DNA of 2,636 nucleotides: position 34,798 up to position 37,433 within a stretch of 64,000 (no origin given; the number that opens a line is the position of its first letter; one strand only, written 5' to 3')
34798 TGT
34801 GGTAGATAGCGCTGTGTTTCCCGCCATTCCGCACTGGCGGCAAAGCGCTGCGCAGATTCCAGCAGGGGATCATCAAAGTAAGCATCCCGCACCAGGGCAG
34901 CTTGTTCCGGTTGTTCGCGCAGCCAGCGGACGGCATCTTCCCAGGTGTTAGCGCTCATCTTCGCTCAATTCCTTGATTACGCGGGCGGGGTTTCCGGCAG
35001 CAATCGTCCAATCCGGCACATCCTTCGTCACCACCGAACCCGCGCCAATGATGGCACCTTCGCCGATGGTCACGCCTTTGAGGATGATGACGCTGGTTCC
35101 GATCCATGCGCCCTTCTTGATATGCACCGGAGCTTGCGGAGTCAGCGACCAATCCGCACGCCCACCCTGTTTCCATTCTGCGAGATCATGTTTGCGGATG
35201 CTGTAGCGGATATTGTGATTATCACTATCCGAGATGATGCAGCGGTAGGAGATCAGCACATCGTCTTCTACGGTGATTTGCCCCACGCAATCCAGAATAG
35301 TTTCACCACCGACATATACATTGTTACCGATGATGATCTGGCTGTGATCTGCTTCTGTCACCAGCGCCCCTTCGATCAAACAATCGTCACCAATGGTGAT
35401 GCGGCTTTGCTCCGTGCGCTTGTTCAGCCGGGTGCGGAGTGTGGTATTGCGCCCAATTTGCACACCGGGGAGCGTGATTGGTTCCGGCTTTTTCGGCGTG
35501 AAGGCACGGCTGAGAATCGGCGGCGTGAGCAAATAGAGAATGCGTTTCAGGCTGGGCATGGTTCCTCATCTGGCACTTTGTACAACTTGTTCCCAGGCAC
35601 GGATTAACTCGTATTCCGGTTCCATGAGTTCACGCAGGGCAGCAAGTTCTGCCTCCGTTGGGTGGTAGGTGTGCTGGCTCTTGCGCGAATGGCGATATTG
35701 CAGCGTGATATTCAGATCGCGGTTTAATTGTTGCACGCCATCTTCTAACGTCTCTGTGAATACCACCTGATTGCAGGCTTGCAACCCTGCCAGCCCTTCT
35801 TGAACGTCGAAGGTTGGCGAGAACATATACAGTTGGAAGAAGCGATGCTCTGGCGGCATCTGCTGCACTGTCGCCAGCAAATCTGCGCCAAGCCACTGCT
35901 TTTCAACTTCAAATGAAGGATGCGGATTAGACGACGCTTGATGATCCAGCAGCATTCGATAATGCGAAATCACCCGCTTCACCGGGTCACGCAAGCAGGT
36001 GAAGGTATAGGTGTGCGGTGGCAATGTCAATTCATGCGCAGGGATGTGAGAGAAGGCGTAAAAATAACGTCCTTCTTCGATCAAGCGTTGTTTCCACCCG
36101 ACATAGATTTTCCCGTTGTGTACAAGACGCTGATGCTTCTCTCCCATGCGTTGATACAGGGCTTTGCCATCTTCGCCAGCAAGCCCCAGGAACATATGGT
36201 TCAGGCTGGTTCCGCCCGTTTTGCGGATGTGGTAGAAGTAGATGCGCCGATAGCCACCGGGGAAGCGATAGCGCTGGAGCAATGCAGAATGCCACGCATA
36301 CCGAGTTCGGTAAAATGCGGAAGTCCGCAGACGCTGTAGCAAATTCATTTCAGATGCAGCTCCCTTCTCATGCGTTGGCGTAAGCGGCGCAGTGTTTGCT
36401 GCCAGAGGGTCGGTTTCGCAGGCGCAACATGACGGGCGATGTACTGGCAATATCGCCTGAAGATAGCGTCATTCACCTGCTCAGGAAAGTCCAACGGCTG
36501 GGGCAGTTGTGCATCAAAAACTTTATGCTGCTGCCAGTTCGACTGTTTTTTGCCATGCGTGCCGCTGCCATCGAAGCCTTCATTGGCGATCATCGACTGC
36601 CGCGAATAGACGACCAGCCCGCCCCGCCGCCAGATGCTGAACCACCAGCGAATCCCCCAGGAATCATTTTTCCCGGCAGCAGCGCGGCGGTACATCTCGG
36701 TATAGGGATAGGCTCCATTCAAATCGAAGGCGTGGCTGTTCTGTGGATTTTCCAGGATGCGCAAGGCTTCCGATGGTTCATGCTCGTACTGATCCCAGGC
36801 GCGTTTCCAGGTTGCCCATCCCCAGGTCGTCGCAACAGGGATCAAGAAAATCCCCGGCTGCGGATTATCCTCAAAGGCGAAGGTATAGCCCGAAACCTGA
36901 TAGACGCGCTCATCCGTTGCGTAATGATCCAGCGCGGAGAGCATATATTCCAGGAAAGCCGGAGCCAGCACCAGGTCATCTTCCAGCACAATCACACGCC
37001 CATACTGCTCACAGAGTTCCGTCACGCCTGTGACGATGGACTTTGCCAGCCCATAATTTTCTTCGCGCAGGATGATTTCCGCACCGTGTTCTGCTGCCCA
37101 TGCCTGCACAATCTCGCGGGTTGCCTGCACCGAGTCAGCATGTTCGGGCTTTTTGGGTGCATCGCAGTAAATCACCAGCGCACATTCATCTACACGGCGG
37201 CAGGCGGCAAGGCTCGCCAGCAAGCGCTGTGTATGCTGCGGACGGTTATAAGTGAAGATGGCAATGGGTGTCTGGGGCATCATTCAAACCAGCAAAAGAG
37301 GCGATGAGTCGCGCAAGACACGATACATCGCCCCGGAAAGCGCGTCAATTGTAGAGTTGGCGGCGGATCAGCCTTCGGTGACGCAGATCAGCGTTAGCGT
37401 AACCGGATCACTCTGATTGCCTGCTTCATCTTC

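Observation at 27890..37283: Candidate undescribed envelope-glycan system: VWA-fused processive synthase, GT-C partner, catalytically dead GH18 and a Nod-like tailoring operon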

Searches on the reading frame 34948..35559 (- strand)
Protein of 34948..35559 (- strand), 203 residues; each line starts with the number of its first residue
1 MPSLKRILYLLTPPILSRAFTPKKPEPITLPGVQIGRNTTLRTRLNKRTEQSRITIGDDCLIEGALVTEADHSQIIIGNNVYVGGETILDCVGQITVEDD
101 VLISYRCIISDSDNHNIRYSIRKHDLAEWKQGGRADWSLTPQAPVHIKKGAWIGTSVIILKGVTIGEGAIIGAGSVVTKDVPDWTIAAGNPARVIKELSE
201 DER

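Call 4: search_protein_families(library=pfam, proteins=[window:34948-35559:-], max_evalue=0.01)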
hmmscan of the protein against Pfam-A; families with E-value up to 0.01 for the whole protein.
window:34948-35559:- (203 aa): 4 families
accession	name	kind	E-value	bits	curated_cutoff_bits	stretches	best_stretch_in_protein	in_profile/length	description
PF00132.30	Hexapep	-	9e-14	50.9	27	1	145-179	2-36/36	Bacterial transferase hexapeptide (six repeats)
PF14602.12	Hexapep_2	-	8.6e-08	32.2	27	1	144-179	1-34/34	Hexapeptide repeat of succinyl-transferase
PF25084.1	LbH_EIF2B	-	0.00032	21.1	54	0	149-180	66-102/105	EIF2B subunit epsilon LbH domain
PF24894.1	Hexapep_GlmU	-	0.0015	19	23.3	0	101-173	19-85/104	GlmU-like, C-terminal hexapeptide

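Call 5: search_protein_families(library=ncbifam, proteins=[window:34948-35559:-], max_evalue=0.01)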
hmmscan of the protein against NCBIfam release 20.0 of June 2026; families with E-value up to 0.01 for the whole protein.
window:34948-35559:- (203 aa): 46 families (the best 25 are shown)
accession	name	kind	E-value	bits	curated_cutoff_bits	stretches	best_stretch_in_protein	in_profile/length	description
NF007240.0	PRK09677.1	equivalog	2.8e-24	85.7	243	1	71-199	62-185/192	putative lipopolysaccharide biosynthesis O-acetyl transferase WbbJ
NF007797.0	PRK10502.1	subfamily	1.7e-20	73.5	192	1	74-198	72-179/183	WcaF family extracellular polysaccharide biosynthesis acetyltransferase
NF007076.0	PRK09527.1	equivalog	3.4e-20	72.3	347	1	53-201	55-188/203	galactoside O-acetyltransferase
TIGR03308.1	phn_thr-fam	hypoth_equivalog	4e-17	62.8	201.65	1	123-197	87-161/204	phosphonate metabolim protein, transferase hexapeptide repeat family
TIGR03532.1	DapD_Ac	equivalog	6.1e-17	62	231.75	1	143-201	159-217/231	2,3,4,5-tetrahydropyridine-2,6-dicarboxylate N-acetyltransferase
NF050158.1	CarbAnhydGPos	equivalog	6.5e-17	61.7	250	1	146-202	89-147/172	gamma carbonic anhydrase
TIGR03570.1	NeuD_NnaD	subfamily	6.6e-17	61.8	160.8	1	145-193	154-202/202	NeuD/PglB/VioB family sugar acetyltransferase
NF007499.0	PRK10092.1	equivalog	1.6e-16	60.7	314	1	143-198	128-183/183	maltose O-acetyltransferase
NF000311.1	Vat_ABCDEFH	equivalog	1.2e-15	57.6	300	1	129-202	95-168/201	Vat family streptogramin A O-acetyltransferase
NF000490.1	chloram_CatB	equivalog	6.1e-15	55.1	350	1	146-202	112-168/210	type B chloramphenicol O-acetyltransferase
TIGR04008.1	WcaF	equivalog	4.3e-14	52.8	326.3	1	56-197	54-177/180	colanic acid biosynthesis acetyltransferase WcaF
NF058585.1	HptprglPActTf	PfamEq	4.5e-14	52.4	300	1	145-200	107-162/172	heptaprenylglyceryl phosphate O-acetyltransferase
NF000147.1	stregram_VatF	exception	5.6e-14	52.1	400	1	140-197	116-173/221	streptogramin A O-acetyltransferase Vat(F)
NF038307.1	EPS_acetyl_HpsU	equivalog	7.7e-13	48.4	305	1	73-194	70-174/178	hormogonium polysaccharide biosynthesis acetyltransferase HpsU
NF000020.1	stregram_VatE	exception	4e-12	46.2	450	1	145-197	116-168/214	streptogramin A O-acetyltransferase Vat(E)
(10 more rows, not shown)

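Call 74: search_solved_structures(query=window:34948-35559:-, max_evalue=0.001)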
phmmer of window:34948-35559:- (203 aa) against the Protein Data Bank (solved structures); distinct sequences matched with E-value up to 0.001: 100 (the best 60 are shown).
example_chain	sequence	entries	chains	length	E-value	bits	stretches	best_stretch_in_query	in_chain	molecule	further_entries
3ftt_A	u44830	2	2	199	2.1e-19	72.8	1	69-201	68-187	Putative acetyltransferase SACOL2570 | Galactoside O-acetyltransferase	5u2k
3v4e_A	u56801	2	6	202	2.2e-19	72.8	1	69-201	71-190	Galactoside O-acetyltransferase | Putative acetyltransferase SACOL2570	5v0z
4dcl_A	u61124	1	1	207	6.8e-19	71.2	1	74-201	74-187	Putative acetyltransferase SACOL2570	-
4egg_A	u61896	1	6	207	6.8e-19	71.2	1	74-201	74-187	Putative acetyltransferase SACOL2570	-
1kqa_A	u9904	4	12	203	1.7e-17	66.6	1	53-201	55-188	GALACTOSIDE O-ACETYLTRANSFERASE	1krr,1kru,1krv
3r8y_A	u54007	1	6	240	5.3e-16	61.7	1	143-201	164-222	2,3,4,5-tetrahydropyridine-2,6-dicarboxylate N-acetyltransferase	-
3jqy_B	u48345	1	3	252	6.4e-16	61.5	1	145-197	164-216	Polysialic acid O-acetyltransferase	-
3srt_A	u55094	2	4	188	7.2e-15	58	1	141-200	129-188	Maltose O-acetyltransferase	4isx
1xhd_A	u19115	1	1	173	2.8e-13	52.9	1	145-203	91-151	putative acetyltransferase/acyltransferase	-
9jyw_A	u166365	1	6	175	4.5e-13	52.1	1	147-202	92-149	Gamma carbonic anhydrase family protein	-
2ic7_A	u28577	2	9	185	5.1e-13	52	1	38-198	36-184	Maltose transacetylase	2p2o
6ag8_C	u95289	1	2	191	5.2e-13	52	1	143-200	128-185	Maltose O-acetyltransferase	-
3cj8_A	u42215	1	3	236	5.3e-12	48.7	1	142-200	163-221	2,3,4,5-tetrahydropyridine-2,6-dicarboxylate N-acetyltransferase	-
1ocx_A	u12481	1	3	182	6.2e-12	48.4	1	143-198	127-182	MALTOSE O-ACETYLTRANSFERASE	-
4mfg_A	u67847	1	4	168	2.2e-11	46.6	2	10-112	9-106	Putative acyltransferase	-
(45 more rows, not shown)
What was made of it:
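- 34948..35559 (-): Cassette gene 4: hexapeptide O-acetyltransferase of the LacA/Maa/WbbJ type. Calls 4, 5, 74.
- Closest known: Nod-factor tailoring enzymes. Same: The acetyltransferase belongs to the same hexapeptide LacA/Maa-type family (calls 5, 74).
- The acetyltransferase belongs to the LacA/Maa family (calls 5, 74).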

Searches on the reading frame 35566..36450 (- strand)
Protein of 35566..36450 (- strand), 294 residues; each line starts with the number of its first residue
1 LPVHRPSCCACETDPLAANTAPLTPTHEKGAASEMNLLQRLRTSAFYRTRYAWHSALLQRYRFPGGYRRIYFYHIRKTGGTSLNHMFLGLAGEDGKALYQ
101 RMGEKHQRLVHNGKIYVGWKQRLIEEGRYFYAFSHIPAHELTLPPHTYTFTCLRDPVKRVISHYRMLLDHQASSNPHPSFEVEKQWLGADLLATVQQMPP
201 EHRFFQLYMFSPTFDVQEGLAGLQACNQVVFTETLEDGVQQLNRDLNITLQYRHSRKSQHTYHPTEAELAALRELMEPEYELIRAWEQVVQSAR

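Call 4: search_protein_families(library=pfam, proteins=[window:35566-36450:-], max_evalue=0.01)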
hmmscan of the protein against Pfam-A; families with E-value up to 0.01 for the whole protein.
window:35566-36450:- (294 aa): 1 family
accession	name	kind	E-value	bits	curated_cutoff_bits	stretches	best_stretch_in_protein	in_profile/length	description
PF03567.20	Sulfotransfer_2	-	2.9e-05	24.8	22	1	69-166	10-100/252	Sulfotransferase family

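Call 5: search_protein_families(library=ncbifam, proteins=[window:35566-36450:-], max_evalue=0.01)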
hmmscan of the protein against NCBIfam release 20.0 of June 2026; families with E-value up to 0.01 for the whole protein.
window:35566-36450:- (294 aa): 0 families

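Call 45: find_homologous_proteins(query=window:35566-36348:-, max_evalue=0.00001)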
Query window:35566-36348:- (260 aa): 311 proteins with E <= 0.00001 among 865 candidates; the best 120 are listed.
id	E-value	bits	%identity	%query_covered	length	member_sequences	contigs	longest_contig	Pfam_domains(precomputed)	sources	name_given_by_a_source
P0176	5.8e-176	601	100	100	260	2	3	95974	PF03567.21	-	-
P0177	1.2e-153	528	86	100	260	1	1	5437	PF03567.21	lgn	-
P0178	1.1e-117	410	74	90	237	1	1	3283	-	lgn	-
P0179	6.4e-72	260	50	98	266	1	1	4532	PF03567.21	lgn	-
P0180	4.6e-70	254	50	90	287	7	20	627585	-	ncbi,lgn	-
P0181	3.1e-69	251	47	90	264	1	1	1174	-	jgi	-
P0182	7.2e-69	250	44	99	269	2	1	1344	-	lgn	-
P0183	2.1e-68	249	49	90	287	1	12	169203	-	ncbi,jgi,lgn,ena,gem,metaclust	metaclust:\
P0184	1.7e-67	246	49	90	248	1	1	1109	-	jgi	jgi:hypothetical protein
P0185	2.8e-66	242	50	83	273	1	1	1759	PF03567.21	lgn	-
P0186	3.0e-66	242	50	90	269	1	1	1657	-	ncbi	-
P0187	3.4e-65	238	44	92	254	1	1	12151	PF03567.21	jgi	-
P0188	4.9e-65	238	43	94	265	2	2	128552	PF03567.21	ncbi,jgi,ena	-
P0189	5.6e-65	237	49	85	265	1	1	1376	PF03567.21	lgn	-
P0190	8.4e-65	237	48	90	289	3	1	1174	-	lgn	-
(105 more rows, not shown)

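Call 46: find_encoding_contigs(protein=P0177, flank=6000, max_places=2)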
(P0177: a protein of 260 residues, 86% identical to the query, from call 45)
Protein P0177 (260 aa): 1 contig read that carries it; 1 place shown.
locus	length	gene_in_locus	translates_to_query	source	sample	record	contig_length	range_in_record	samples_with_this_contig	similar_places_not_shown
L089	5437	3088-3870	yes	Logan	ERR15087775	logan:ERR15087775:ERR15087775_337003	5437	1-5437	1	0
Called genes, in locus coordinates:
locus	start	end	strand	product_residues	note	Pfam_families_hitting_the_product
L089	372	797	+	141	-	PF03259:Robl_LC7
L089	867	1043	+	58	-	PF01679:Pmp3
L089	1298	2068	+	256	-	-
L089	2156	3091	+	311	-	PF00535:Glycos_transf_2 (weak)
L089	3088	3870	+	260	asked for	PF03567:Sulfotransfer_2 (faint)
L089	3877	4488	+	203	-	PF00132:Hexapep, PF14602:Hexapep_2 (weak)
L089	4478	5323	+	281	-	PF13489:Methyltransf_23, PF01209:Ubie_methyltran (weak), PF03141:Methyltransf_29 (weak), PF08241:Methyltransf_11, PF08242:Methyltransf_12, PF13649:Methyltransf_25, PF13847:Methyltransf_31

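Call 47: find_encoding_contigs(protein=P0180, flank=8000, max_places=2)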
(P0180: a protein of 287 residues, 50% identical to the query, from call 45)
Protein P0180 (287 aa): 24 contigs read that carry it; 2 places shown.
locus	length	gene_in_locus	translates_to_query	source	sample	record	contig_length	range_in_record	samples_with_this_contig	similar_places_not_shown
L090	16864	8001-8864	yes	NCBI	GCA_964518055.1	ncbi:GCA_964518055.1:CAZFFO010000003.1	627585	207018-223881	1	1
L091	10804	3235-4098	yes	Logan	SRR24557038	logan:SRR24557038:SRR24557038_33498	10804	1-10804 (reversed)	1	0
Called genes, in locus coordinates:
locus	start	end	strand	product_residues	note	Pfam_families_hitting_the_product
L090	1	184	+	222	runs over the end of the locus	PF00132:Hexapep, PF14602:Hexapep_2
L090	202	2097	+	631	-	-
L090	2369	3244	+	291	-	PF01061:ABC2_membrane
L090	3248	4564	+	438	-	PF00005:ABC_tran, PF13304:AAA_21 (faint), PF14524:Wzt_C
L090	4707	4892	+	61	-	-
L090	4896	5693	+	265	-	-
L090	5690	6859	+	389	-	PF00535:Glycos_transf_2, PF10111:Glyco_tranf_2_2 (faint), PF13641:Glyco_tranf_2_3, PF02709:Glyco_transf_7C (weak)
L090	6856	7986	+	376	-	PF13524:Glyco_trans_1_2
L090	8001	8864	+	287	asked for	-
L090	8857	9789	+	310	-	PF00685:Sulfotransfer_1, PF13469:Sulfotransfer_3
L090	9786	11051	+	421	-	PF13439:Glyco_transf_4, PF00534:Glycos_transf_1, PF13692:Glyco_trans_1_4, PF13524:Glyco_trans_1_2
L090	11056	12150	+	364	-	PF00535:Glycos_transf_2, PF10111:Glyco_tranf_2_2 (faint), PF13641:Glyco_tranf_2_3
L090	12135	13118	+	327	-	PF00535:Glycos_transf_2 (weak)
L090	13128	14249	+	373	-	PF02350:Epimerase_2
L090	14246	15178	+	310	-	PF00535:Glycos_transf_2, PF10111:Glyco_tranf_2_2 (weak), PF13506:Glyco_transf_21 (weak), PF13641:Glyco_tranf_2_3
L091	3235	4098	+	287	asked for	-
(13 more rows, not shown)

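Call 48: find_encoding_contigs(protein=P0188, flank=8000, max_places=2)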
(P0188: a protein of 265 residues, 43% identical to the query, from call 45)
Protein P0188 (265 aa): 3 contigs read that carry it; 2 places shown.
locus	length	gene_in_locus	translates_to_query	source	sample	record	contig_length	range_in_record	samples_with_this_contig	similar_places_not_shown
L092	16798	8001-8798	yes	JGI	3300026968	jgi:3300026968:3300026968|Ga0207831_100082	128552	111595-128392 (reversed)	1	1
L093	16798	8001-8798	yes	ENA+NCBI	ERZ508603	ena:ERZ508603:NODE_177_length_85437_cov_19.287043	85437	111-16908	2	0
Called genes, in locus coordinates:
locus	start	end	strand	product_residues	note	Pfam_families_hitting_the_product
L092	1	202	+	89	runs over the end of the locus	PF05635:23S_rRNA_IVP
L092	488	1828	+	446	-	PF00070:Pyr_redox (faint), PF03721:UDPG_MGDP_dh_N, PF00984:UDPG_MGDP_dh, PF03720:UDPG_MGDP_dh_C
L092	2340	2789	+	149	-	PF19502:DUF6036 (weak)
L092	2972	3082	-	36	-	-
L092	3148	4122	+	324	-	PF01073:3Beta_HSD, PF01370:Epimerase, PF02719:Polysacc_synt_2, PF04321:RmlD_sub_bind, PF05368:NmrA, PF13460:NAD_binding_10, PF16363:GDP_Man_Dehyd, PF07993:NAD_binding_4 (weak), +1 more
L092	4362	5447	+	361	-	PF01370:Epimerase, PF04321:RmlD_sub_bind (weak), PF16363:GDP_Man_Dehyd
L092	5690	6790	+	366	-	PF00534:Glycos_transf_1, PF13692:Glyco_trans_1_4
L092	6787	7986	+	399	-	PF13439:Glyco_transf_4, PF13579:Glyco_trans_4_4 (weak), PF13692:Glyco_trans_1_4, PF00534:Glycos_transf_1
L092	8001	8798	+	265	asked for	PF03567:Sulfotransfer_2 (weak)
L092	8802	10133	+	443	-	PF01943:Polysacc_synt (weak), PF13440:Polysacc_synt_3 (weak)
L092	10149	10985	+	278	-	PF00685:Sulfotransfer_1, PF13469:Sulfotransfer_3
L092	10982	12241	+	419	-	-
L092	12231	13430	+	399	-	PF20706:GT4-conflict (faint), PF13439:Glyco_transf_4, PF00534:Glycos_transf_1, PF13692:Glyco_trans_1_4, PF13524:Glyco_trans_1_2 (weak)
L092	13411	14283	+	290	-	-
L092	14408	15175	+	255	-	PF00535:Glycos_transf_2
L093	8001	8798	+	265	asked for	PF03567:Sulfotransfer_2 (weak)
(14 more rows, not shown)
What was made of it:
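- Distant sulfotransferase homologues lie in Wzx- or ABC-type heteropolysaccharide clusters (calls 47, 48). Relatives of the sulfotransferase sit in Wzx- or ABC-type clusters (calls 47, 48).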

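Call 67: search_protein_families(library=pfam, proteins=[L089:1298-2065:+], max_evalue=0.01)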
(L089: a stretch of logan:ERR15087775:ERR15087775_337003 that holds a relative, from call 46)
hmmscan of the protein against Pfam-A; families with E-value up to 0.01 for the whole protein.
L089:1298-2065:+ (256 aa): 1 family
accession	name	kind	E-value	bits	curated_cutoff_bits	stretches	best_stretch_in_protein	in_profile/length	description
PF17936.7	Big_6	-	6.7e-05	23.5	27.6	0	230-249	61-80/83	Bacterial Ig domain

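Call 73: search_solved_structures(query=window:35566-36348:-, max_evalue=1)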
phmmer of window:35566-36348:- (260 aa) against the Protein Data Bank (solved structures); distinct sequences matched with E-value up to 1: 2.
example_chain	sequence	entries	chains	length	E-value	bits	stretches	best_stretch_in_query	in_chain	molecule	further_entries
1zrh_A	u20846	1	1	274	0.017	17.9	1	84-147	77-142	Heparan sulfate glucosamine 3-O-sulfotransferase 1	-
7dih_A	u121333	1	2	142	0.13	14.9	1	191-255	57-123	Thermoglobin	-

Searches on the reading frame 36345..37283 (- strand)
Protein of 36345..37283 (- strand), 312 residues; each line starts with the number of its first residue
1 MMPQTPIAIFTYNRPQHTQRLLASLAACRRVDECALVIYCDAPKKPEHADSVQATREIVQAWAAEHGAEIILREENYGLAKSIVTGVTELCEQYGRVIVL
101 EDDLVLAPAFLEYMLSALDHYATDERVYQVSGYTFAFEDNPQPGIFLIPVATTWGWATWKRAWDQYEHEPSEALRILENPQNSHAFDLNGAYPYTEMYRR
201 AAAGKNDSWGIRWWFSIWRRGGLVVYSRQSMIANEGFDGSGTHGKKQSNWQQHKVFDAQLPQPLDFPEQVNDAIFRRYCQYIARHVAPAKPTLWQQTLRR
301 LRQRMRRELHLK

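Call 4: search_protein_families(library=pfam, proteins=[window:36345-37283:-], max_evalue=0.01)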
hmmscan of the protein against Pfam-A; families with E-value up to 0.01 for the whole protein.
window:36345-37283:- (312 aa): 4 families
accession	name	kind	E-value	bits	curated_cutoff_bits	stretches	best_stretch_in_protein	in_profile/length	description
PF00535.33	Glycos_transf_2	-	9e-08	32.7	23.3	1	8-124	3-109/168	Glycosyl transferase family 2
PF03071.21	GNT-I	-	0.00014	21.2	25.4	1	92-133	190-231/434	GNT-I family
PF12804.13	NTP_transf_3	-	0.00024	21.8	27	0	57-122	49-115/160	MobA-like NTP transferase domain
PF13641.12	Glyco_tranf_2_3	-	0.0005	20.6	27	1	3-119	1-113/230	Glycosyltransferase like family 2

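Call 5: search_protein_families(library=ncbifam, proteins=[window:36345-37283:-], max_evalue=0.01)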
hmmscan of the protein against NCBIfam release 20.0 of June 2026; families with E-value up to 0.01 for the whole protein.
window:36345-37283:- (312 aa): 1 family
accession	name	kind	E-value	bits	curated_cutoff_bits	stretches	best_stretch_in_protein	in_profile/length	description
NF041875.1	EPS_EpsD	equivalog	0.0043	16.5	370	1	8-118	4-104/325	exopolysaccharide biosynthesis glycosyltransferase EpsD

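Call 72: search_solved_structures(query=window:36345-37283:-, max_evalue=1)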
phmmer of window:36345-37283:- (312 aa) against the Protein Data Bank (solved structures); distinct sequences matched with E-value up to 1: 4.
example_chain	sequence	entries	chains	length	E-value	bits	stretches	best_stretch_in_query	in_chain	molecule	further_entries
5ggf_A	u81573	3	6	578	0.00016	23.9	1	5-167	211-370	Protein O-linked-mannose beta-1,2-N-acetylglucosaminyltransferase 1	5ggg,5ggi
9b7u_H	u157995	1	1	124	0.49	12.4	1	201-226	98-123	Fab3-4 heavy chain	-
7wqv_B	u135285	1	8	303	0.84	11.7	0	203-246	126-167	Ab08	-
8blq_E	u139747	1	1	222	0.88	11.6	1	197-230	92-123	RefAb, heavy chain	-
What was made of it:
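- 36345..37283 (-): Cassette gene 2: soluble GT-A glycosyltransferase, GT13 (GnT-I/POMGnT1)-like. Calls 4, 72.
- Checked: The best PDB match is POMGnT1 (GT13), E 1.6e-4 (call 72).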
